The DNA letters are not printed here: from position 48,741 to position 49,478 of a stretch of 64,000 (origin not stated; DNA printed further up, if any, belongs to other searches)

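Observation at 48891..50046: Tandem pair of small permuted-papain (DeSI/PPPDE- or LRAT-like) thiol hydrolase genes in a bacterial chromosome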

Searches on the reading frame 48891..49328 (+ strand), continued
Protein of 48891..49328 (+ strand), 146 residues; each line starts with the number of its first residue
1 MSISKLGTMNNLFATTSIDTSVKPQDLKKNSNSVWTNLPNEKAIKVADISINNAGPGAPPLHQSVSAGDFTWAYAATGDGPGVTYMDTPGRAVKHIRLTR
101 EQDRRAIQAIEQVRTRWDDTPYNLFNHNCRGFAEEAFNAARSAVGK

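Call 57: find_related_loci(query=A2, collection=metagenome_contigs, flank=8000)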
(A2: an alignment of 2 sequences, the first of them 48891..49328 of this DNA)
Query A2 (146 aa) in metagenome_contigs; peptide patterns used: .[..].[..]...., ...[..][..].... (x = any residue, [..] = any of these).
152 stretches matched a pattern, but none encodes a relative of the query by tblastn (E <= 1e-3).

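Call 62: list_cluster_members(proteins=[window:48891-49328:+, P0004, P0005, P0006, P0007, P0009, window:48259-48630:+, window:48247-48630:+])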
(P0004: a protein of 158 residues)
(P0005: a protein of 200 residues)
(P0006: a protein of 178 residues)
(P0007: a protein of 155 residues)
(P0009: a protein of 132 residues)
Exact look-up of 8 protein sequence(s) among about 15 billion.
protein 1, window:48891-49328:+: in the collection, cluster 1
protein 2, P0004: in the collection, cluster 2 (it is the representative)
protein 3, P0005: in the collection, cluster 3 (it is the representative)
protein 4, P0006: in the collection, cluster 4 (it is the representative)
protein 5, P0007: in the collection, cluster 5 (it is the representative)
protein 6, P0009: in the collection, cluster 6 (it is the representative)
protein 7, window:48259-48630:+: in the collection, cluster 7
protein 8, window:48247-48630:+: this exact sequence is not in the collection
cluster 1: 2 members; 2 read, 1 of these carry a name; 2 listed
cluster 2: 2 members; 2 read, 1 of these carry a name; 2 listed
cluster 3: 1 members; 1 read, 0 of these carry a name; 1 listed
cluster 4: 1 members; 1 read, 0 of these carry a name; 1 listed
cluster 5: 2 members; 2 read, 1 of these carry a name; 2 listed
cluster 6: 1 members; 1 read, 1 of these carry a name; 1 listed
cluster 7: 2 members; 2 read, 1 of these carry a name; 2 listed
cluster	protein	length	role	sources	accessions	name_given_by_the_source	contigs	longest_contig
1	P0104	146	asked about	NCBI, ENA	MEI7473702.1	MAG: hypothetical protein WCK67_02895 [bacterium]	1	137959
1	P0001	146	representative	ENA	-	-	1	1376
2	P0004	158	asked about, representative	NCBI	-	-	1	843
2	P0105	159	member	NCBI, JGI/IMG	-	hypothetical protein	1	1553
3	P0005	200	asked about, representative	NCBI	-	-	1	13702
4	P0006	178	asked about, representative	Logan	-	-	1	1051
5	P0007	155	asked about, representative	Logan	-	-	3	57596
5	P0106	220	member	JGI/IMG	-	hypothetical protein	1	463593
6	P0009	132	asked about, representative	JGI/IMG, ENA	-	hypothetical protein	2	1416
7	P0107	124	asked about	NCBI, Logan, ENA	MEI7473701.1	MAG: hypothetical protein WCK67_02890 [bacterium]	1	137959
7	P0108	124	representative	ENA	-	-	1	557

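Call 63: find_encoding_contigs(protein=P0106, flank=8000, max_places=3)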
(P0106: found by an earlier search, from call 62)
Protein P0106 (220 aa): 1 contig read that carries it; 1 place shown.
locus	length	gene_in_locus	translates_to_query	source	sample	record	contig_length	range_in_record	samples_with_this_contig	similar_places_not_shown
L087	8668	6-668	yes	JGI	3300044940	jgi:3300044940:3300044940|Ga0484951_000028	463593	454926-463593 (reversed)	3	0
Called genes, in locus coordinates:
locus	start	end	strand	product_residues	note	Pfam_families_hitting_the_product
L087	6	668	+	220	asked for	-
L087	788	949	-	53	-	-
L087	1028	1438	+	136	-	-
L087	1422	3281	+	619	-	PF03717:PBP_dimer, PF21922:PBP_dimer_2 (faint), PF00905:Transpeptidase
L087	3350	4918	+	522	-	PF01225:Mur_ligase, PF08245:Mur_ligase_M, PF02875:Mur_ligase_C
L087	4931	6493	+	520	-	PF01225:Mur_ligase, PF08245:Mur_ligase_M, PF02875:Mur_ligase_C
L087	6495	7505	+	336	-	PF01565:FAD_binding_4, PF02873:MurB_C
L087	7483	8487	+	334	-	PF01820:Dala_Dala_lig_N, PF02786:CPSase_L_D2 (weak), PF07478:Dala_Dala_lig_C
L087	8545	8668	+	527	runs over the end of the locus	PF08478:POTRA_1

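Call 78: search_protein_families(library=ncbifam, proteins=[P0008, P0011, P0018, P0005, P0007], max_evalue=0.1)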
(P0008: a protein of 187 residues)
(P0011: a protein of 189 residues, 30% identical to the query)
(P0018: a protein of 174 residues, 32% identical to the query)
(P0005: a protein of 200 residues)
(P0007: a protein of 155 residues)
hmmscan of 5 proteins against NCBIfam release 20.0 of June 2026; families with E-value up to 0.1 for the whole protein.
P0008 (187 aa): 0 families

P0011 (189 aa): 0 families

P0018 (174 aa): 0 families

P0005 (200 aa): 0 families

P0007 (155 aa): 0 families

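Call 80: find_encoding_contigs(protein=P0010, flank=5000, max_places=2)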
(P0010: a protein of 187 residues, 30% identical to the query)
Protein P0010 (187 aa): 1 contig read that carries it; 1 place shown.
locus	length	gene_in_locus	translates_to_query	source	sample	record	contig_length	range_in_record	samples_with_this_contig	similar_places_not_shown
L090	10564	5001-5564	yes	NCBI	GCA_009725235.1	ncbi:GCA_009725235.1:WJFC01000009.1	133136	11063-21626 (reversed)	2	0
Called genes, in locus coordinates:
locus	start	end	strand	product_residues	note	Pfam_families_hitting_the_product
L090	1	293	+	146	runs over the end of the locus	PF21291:CYNS_N (weak), PF02560:Cyanate_lyase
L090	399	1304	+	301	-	PF01555:N6_N4_Mtase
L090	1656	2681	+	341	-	PF00657:Lipase_GDSL, PF13472:Lipase_GDSL_2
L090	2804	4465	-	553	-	PF00069:Pkinase, PF07714:PK_Tyr_Ser-Thr, PF03109:ABC1 (weak), PF01636:APH (faint)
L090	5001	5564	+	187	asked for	-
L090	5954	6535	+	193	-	PF14218:COP23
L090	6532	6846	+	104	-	-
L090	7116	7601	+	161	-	-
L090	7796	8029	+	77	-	PF04255:DUF433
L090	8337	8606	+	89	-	PF03693:ParD_antitoxin (weak)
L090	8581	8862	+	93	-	PF05016:ParE_toxin (weak)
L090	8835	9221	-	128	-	PF01850:PIN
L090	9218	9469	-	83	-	-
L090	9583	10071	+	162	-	PF27765:UCP032817-like, PF07173:GRDP-like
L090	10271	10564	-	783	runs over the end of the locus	PF04545:Sigma70_r4 (faint), PF08281:Sigma70_r4_2 (weak), PF00931:NB-ARC (faint), PF13191:AAA_16, PF13401:AAA_22 (weak), PF13424:TPR_12 (faint), PF14559:TPR_19 (faint), PF17874:TPR_MalT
